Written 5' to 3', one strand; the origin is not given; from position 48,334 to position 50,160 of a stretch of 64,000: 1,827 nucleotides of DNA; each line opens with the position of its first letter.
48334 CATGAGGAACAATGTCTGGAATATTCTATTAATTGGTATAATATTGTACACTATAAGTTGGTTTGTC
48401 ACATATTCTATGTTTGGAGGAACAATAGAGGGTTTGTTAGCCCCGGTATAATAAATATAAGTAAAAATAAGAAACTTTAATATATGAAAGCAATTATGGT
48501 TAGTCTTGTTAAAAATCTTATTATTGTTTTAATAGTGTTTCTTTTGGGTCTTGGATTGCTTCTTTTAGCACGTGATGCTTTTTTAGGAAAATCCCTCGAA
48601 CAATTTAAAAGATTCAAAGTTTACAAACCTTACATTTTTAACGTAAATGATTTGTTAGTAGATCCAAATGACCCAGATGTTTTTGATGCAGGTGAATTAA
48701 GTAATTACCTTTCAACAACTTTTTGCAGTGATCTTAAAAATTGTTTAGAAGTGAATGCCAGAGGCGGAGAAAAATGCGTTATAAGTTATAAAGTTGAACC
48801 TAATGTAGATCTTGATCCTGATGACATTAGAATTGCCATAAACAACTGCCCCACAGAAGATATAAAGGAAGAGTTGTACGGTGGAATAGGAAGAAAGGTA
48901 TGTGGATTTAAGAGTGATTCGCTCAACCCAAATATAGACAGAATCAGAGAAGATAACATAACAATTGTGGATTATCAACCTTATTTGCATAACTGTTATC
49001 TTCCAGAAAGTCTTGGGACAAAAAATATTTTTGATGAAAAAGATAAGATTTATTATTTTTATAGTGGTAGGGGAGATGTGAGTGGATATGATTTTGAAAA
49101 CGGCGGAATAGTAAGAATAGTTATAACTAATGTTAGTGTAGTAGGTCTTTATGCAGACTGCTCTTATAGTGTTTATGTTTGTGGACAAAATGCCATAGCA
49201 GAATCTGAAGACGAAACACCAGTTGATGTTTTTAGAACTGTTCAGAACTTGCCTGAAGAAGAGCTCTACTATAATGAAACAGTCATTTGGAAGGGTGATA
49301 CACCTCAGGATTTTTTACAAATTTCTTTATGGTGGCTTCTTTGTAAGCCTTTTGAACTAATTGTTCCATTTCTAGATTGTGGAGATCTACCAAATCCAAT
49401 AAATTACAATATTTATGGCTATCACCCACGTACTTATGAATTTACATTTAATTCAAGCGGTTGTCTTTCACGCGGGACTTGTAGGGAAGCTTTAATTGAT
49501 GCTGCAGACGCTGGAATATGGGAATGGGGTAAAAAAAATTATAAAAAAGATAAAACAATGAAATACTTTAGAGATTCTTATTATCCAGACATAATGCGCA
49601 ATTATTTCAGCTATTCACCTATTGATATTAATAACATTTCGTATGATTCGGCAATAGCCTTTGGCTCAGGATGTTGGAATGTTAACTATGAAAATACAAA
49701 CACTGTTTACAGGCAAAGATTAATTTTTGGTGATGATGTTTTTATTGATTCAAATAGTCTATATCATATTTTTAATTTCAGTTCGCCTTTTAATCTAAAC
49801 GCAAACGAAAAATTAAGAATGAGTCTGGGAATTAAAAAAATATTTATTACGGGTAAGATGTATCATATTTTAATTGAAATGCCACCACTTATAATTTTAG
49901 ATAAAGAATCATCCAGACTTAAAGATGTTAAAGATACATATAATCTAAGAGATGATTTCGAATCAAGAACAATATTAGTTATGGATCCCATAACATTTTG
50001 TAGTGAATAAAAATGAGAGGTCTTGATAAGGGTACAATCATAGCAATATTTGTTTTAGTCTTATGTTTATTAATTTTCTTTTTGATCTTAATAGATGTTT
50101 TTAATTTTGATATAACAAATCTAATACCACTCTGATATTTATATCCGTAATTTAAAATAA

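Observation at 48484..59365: Conserved Cys/acidic signature shared by the four giant proteins defines a paralogous family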

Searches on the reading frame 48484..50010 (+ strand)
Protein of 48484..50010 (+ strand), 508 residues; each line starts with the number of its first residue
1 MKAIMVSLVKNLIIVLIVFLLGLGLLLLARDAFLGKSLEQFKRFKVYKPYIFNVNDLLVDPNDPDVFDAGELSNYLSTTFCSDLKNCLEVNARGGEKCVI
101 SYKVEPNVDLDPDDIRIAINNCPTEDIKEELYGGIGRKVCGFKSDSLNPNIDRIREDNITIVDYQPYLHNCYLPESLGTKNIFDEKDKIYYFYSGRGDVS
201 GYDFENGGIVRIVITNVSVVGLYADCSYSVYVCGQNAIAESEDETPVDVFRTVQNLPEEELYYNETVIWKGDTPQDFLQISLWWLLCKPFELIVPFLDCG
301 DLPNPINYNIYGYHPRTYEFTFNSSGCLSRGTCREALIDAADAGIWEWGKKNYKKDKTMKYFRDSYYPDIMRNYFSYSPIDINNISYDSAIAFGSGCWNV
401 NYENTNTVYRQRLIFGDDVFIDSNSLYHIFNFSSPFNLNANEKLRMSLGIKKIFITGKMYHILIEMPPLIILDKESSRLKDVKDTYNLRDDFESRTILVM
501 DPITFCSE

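Call 6: search_protein_families(library=pfam, proteins=[window:48484-50010:+], max_evalue=0.01)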
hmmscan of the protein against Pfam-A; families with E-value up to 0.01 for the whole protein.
window:48484-50010:+ (508 aa): 0 families

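Call 12: find_homologous_proteins(query=A1, max_evalue=0.001)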
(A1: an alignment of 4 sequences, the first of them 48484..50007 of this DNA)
Query A1 (4 sequences) (508 aa, profile of the alignment): 34 proteins with E <= 0.001 among 8000 candidates.
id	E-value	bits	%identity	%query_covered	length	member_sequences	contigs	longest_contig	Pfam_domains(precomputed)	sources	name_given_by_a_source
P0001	1.3e-164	567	100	99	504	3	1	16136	-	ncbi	-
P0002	3.0e-71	259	53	94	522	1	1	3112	-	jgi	jgi:hypothetical protein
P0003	3.0e-65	239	51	100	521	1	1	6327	-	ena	-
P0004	6.5e-64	235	50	94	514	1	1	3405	-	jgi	-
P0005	2.3e-61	226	49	99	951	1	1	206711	-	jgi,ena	-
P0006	5.5e-60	222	48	100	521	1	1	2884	-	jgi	-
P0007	9.0e-60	221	52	94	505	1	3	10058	-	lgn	-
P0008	4.1e-59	219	49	100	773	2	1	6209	PF00801.27,PF18911.7,PF14890.12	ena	-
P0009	9.4e-57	211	52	70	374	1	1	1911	-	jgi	jgi:hypothetical protein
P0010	1.6e-56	210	48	100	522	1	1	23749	-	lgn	-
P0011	1.9e-56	210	47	100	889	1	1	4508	-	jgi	jgi:hypothetical protein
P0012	4.9e-54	202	46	100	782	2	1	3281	-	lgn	-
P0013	1.5e-52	197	46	100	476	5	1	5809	-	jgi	jgi:hypothetical protein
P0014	1.9e-52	197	48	100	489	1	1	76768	-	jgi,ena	-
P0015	4.6e-51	192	43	95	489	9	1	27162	-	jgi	-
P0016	1.6e-50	191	45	100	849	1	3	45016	-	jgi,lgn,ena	-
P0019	3.7e-46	176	45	100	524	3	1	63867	-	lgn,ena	-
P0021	4.8e-45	173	44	100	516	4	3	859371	-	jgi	jgi:hypothetical protein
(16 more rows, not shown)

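Call 21: find_encoding_contigs(protein=P0021, flank=10000, max_places=2)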
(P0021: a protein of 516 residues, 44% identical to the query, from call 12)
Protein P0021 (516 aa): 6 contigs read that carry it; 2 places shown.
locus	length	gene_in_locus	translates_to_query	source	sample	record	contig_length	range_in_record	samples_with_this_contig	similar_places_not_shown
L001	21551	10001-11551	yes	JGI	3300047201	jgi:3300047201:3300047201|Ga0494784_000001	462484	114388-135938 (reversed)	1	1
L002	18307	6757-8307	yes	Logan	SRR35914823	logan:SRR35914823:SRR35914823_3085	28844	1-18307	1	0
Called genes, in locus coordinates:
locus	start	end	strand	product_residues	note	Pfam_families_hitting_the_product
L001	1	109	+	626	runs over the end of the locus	PF17214:KH_TffA, PF00753:Lactamase_B, PF16661:Lactamase_B_6, PF23023:Anti-Pycsar_Apyc1 (weak), PF10996:Beta-Casp, PF07521:RMMBL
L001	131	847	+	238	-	PF00590:TP_methylase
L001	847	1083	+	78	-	PF04010:DUF357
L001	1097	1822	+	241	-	-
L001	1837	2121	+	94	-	-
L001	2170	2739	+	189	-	-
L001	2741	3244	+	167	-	-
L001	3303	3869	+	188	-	-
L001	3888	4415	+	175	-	-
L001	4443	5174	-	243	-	-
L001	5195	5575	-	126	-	-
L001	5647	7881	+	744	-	PF00437:T2SSE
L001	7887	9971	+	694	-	-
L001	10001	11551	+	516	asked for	-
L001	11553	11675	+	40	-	-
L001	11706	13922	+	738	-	-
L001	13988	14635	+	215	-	-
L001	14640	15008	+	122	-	-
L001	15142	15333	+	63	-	-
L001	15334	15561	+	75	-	-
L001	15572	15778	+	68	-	-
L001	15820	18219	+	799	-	-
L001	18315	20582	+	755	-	-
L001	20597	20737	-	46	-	-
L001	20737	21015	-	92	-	-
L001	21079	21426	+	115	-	-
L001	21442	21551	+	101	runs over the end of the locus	-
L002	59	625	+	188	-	-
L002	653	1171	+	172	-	-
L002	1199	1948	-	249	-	-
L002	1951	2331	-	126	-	-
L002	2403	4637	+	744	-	PF00437:T2SSE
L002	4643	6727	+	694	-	-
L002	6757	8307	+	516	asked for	-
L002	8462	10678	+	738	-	-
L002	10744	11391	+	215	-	-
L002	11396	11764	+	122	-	-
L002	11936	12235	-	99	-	-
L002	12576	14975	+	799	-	-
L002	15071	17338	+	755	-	-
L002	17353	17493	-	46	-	-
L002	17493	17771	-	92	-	-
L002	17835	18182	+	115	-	-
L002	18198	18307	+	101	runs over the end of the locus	-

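Call 25: predict_structure(alignment_id=A2)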
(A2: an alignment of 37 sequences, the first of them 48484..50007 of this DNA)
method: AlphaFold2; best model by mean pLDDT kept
length: 508 residues; sequences in the alignment: 37
mean_pLDDT: 82.8   pTM: 0.81
mean pLDDT of the five models: 82.8, 80.8, 79.1, 75.2, 74.3
residues with pLDDT >= 90: 189; 70-90: 234; 50-70: 71; < 50: 14
segments of 3 or more residues with pLDDT < 50: 37-43, 294-297
pLDDT, mean of each block of 10 residues (from residue 1): 69 89 80 53 58 90 94 95 87 76 95 94 83 69 82 84 80 70 83 91 95 84 82 95 97 90 80 67 65 51 62 91 94 96 92 84 80 87 92 91 81 65 83 92 95 86 80 86 80 88 94
secondary structure, 60 per line:
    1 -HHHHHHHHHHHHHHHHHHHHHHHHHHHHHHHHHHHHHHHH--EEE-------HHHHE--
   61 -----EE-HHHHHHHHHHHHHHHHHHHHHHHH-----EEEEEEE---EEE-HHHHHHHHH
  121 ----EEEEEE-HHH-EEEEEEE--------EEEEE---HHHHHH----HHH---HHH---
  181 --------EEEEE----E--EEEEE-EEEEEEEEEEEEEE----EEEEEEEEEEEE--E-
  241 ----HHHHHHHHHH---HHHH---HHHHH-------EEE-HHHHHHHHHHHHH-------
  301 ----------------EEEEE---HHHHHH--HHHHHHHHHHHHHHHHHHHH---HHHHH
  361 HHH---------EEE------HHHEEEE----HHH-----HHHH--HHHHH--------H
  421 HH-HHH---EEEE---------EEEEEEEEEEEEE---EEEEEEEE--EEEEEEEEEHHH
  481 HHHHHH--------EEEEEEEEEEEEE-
elements in order: H2-41 E44-46 H54-57 H69-92 E98-104 E108-110 H112-120 E125-130 E136-142 E151-155 H159-164 E189-193 E201-205 E207-220 E225-236 H245-254 H258-261 H265-269 E277-279 H281-293 E317-321 H325-330 H333-352 H356-363 E373-375 E385-388 H401-404 H407-411 E430-433 E443-455 E459-466 E469-477 H478-486 E495-507
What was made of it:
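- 48484..50010 (+): Paralogue A (508 aa): MKA start, TM helix, then the core domain only. This is the minimal full-length member. AF2 model pLDDT 82.8, pTM 0.81 (call 25).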

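Call 28: fold_search(model_id=the predicted structure, library=pdb)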
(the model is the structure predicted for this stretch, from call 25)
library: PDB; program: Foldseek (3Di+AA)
matches with E <= 10: 211; with E <= 0.001: 0
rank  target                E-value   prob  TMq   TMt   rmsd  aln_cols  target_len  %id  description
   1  6nz5_B                2.2e-01  0.01  0.08  0.08  21.3       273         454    8  YcjX-GDPCP (released 2019-09-18)
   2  6nz4_B                2.5e-01  0.01  0.07  0.07  22.3       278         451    8  YcjX-GDP (type I) (released 2019-09-18)
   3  6nz5_A                2.7e-01  0.01  0.07  0.08  22.7       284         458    8  YcjX-GDPCP (released 2019-09-18)
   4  6nz4_A                3.0e-01  0.01  0.07  0.07  21.8       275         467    7  YcjX-GDP (type I) (released 2019-09-18)
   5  6nz6_A                7.7e-01  0.01  0.07  0.08  22.6       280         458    8  YcjX-GDP (type II) (released 2019-09-18)
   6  4h0v_A                8.2e-01  0.01  0.07  0.08  22.1       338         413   11  Crystal structure of NAD+-Ia(E378S)-actin complex (released 2013-02-20)
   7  4pku                  9.2e-01  0.01  0.05  0.05  11.1        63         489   13  Anthrax toxin lethal factor with bound small molecule inhibitor 15 (released 2014-11-12)
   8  5d1s                  1.1e+00  0.01  0.05  0.05  11.1        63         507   13  Anthrax toxin lethal factor with hydroxamic acid inhibitor (released 2015-11-11)
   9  9e2x_5                1.2e+00  0.01  0.06  0.05  10.0        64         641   17  Cryo-EM structure of yeast CMG helicase stalled at G4-containing DNA template, state 2 (released 2025-03-19)
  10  3buz_A                1.2e+00  0.01  0.07  0.08  22.4       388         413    9  Crystal structure of ia-bTAD-actin complex (released 2008-05-13)
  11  7tr0_K                1.3e+00  0.02  0.06  0.08  10.7        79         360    6  CaKip3[2-436] - AMP-PNP in complex with a microtubule (released 2022-07-20)
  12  5d1t                  1.3e+00  0.01  0.05  0.05  11.1        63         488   13  Anthrax toxin lethal factor with hydroxamic acid inhibitor (released 2015-11-11)
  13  4h0y_A                1.3e+00  0.01  0.07  0.08  21.2       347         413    8  Crystal structure of NAD+-Ia(E380S)-actin complex (released 2013-02-20)
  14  8k3r_A                1.5e+00  0.04  0.10  0.07  14.2       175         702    6  S. cerevisiae Chs1 in apo state incubated with GlcNAc (released 2023-08-16)
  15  8k3q_A                1.5e+00  0.04  0.10  0.07  14.2       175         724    6  S. cerevisiae Chs1 in apo state (released 2023-10-18)
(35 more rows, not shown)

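Call 32: find_related_loci(query=A2, collection=genome_contigs, flank=10000)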
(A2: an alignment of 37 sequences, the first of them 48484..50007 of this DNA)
Query A2 (508 aa) in genome_contigs; peptide patterns used: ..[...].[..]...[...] (x = any residue, [..] = any of these).
10 stretches matched a pattern; 3 encode a relative of the query (tblastn E <= 1e-3); 3 distinct loci.
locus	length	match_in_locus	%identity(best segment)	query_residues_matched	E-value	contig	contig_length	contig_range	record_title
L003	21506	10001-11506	44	1-508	1e-130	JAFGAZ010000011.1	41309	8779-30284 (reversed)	MAG: Candidatus Aenigmatarchaeota archaeon isolate Zod_Metabat.1000 k87_8064279, whole genome shotgun sequence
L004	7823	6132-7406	41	1-467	5e-102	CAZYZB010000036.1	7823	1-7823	MAG TPA_asm: uncultured archaeon isolate binchicken_co189_409 genome assembly, contig: NODE_10800_length_7823_cov_9.9761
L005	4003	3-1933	40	7-467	8e-35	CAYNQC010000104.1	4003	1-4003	MAG TPA_asm: uncultured Candidatus Bathyarchaeia archaeon isolate binchicken_co103_338 genome assembly, contig: NODE_331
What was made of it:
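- Tried and rejected: (4) The genome_contigs scan returned only three loci, because one narrow peptide pattern was used (call 32).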

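Call 33: find_encoding_contigs(protein=P0005, flank=10000, max_places=1)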
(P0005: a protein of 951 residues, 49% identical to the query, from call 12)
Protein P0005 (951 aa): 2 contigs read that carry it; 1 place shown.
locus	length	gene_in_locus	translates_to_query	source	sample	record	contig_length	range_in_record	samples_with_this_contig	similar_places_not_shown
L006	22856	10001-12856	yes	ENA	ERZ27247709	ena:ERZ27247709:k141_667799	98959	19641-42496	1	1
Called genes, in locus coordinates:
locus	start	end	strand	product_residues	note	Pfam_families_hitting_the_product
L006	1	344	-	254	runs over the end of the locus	PF02475:TRM5-TYW2_MTfase, PF05175:MTS (weak)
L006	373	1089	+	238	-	PF00590:TP_methylase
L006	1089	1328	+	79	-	PF04010:DUF357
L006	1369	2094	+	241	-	-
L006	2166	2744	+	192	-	-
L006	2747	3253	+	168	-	-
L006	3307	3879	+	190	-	-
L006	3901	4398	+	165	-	-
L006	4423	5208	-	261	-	-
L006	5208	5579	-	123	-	-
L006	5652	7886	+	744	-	PF00437:T2SSE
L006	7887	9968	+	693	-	PF00482:T2SSF (faint)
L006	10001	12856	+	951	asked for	-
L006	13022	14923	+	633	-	-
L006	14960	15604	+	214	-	-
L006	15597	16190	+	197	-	-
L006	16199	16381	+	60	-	-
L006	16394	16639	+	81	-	-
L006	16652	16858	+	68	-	-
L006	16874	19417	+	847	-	-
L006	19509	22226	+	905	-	-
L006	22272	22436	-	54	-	-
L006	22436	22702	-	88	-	-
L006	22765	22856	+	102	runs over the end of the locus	-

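Call 34: find_encoding_contigs(protein=P0014, flank=10000, max_places=1)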
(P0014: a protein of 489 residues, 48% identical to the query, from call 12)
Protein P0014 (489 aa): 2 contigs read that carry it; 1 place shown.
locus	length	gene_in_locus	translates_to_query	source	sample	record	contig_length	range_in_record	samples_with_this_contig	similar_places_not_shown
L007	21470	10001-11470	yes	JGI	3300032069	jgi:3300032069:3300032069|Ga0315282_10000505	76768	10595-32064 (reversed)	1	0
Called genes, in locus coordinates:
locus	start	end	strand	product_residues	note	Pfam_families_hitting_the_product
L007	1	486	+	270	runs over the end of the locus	-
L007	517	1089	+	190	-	-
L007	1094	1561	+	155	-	-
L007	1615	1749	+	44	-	-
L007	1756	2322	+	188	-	-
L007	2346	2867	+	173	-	-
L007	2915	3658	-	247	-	-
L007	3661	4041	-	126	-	-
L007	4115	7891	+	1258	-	PF14890:Intein_splicing, PF14528:LAGLIDADG_3, PF00437:T2SSE (weak)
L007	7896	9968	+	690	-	-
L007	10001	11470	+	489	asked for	-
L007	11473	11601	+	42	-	-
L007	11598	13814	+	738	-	-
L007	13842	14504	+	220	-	-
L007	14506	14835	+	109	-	-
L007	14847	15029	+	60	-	-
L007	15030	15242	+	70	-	-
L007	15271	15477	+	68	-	-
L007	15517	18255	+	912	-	-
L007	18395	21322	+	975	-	-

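Call 35: find_encoding_contigs(protein=P0019, flank=10000, max_places=1)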
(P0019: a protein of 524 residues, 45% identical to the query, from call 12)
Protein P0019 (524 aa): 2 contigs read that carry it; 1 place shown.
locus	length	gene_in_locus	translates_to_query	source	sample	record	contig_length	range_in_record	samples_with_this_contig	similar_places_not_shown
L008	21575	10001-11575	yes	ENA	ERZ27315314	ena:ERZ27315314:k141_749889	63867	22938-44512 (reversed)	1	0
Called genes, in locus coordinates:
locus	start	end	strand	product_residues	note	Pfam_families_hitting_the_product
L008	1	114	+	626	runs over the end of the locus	PF07650:KH_2 (faint), PF17214:KH_TffA, PF00753:Lactamase_B, PF16661:Lactamase_B_6, PF23023:Anti-Pycsar_Apyc1 (weak), PF12706:Lactamase_B_2 (weak), PF10996:Beta-Casp, PF07521:RMMBL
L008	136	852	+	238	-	PF00590:TP_methylase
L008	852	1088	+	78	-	PF04010:DUF357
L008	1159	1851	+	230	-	-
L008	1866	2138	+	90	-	-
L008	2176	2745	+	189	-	-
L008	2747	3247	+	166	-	-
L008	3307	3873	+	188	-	-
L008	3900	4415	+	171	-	-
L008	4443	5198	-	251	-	-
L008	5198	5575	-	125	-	-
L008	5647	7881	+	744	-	PF00437:T2SSE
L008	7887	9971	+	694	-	-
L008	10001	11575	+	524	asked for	-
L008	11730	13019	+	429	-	-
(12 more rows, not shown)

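Call 36: find_encoding_contigs(protein=P0016, flank=10000, max_places=1)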
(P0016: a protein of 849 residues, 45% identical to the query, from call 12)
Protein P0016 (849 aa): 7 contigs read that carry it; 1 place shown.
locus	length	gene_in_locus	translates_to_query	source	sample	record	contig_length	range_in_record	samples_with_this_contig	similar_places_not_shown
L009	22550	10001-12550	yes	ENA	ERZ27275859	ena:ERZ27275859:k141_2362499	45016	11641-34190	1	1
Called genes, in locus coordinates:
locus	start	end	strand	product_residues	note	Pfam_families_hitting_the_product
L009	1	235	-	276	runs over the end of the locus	-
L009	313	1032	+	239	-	PF00590:TP_methylase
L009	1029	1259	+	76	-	PF04010:DUF357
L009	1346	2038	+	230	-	-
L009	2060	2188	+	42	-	-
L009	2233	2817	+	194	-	-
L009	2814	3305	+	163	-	-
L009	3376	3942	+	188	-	-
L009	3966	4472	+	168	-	-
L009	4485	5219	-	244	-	-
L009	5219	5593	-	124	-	-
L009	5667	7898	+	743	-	PF00437:T2SSE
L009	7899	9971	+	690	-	PF00482:T2SSF (faint)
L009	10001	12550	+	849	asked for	-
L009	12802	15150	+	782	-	PF18911:PKD_4, PF00801:PKD, PF22352:K319L-like_PKD (weak)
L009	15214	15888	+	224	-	-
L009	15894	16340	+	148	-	-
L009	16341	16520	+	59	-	-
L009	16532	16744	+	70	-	-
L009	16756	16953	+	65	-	-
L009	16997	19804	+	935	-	-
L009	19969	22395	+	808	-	-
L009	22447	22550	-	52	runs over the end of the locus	-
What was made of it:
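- Gene order is identical in L001, L002 and L006-L009 (calls 21, 33-36). Gene order directly behind the ATPase and platform is strict in every genome examined (calls 21, 33-36).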

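Call 41: search_solved_structures(query=A2, max_evalue=10)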
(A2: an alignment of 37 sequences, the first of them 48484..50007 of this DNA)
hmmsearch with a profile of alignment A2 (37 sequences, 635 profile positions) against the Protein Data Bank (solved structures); distinct sequences matched with E-value up to 10: 1.
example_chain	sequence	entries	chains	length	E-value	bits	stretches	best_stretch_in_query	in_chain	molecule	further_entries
2mop_1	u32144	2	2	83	2.9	9.6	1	504-559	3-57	Disintegrin bitistatin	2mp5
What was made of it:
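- On Any described protein domain family (Pfam-A, NCBIfam) or solved structure for the shared core: A PDB profile search gives nothing (call 41).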

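Call 42: search_protein_families(library=pfam, alignment_id=A2, max_evalue=1)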
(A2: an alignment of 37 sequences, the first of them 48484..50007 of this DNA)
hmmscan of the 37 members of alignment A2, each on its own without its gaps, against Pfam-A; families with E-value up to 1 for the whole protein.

A. member 1, window:48484-50007:+ (508 aa): 0 families

B. families by the number of members that match (of 37 scanned): 24 families
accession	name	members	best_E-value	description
PF14302.11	DUF4377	2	0.11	Domain of unknown function (DUF4377)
PF18911.6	PKD_4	1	1.4e-22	PKD domain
PF00801.26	PKD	1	8e-13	PKD domain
PF14890.11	Intein_splicing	1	4.4e-06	Intein splicing domain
PF22352.2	K319L-like_PKD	1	0.00014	K319L-like, PKD domain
PF13403.11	Hint_2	1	0.0015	Hint domain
PF00404.24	Dockerin_1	1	0.0075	Dockerin type I domain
PF04053.20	B-prop_COPA_B_2nd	1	0.024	COPA/B second beta-propeller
PF16830.10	NBD94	1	0.025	Nucleotide-Binding Domain 94 of RH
PF05339.17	DUF739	1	0.027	Protein of unknown function (DUF739)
PF10858.15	DUF2659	1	0.03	Protein of unknown function (DUF2659)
PF23047.1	DUF7038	1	0.038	Domain of unknown function (DUF7038)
PF20990.2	DUF2207_C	1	0.04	Predicted membrane protein (DUF2207) C-terminal domain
PF21027.3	Sde0182_C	1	0.063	Cellulose-binding protein Sde0182, C-terminal domain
PF17963.7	Big_9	1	0.066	Bacterial Ig domain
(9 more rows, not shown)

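Call 48: search_protein_families(library=ncbifam, proteins=[window:48484-50010:+], max_evalue=0.1)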
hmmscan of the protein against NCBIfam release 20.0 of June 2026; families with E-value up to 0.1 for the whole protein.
window:48484-50010:+ (508 aa): 0 families

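Call 50: search_protein_representatives(alignment_id=A4)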
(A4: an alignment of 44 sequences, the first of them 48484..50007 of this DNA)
Query: 44 sequences, 446 profile positions. Proteins with E-value up to 0.001 (for the whole library): 151; up to 1e-10: 135; up to 1e-30: 65. The best 150 are listed.
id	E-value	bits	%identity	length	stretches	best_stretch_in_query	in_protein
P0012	1.0e-164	565.1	-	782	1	1-437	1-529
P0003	1.6e-164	564.4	-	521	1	1-435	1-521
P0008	1.5e-161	554.6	-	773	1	1-441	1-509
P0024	3.7e-157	540.2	-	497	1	1-435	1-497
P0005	4.8e-154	529.9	-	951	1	1-438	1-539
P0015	3.3e-142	490.9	-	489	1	1-435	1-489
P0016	1.3e-140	485.6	-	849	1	1-445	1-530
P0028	9.9e-137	472.8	-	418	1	1-435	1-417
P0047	1.5e-132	459.0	-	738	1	1-438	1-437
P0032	7.8e-131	453.4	-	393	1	1-344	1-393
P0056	5.0e-128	444.1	-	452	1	1-435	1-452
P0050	1.2e-127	442.9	-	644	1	1-437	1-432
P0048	3.6e-120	418.2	-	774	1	1-438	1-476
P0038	1.4e-117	409.7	-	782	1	1-435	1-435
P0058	1.3e-116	406.5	-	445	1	1-435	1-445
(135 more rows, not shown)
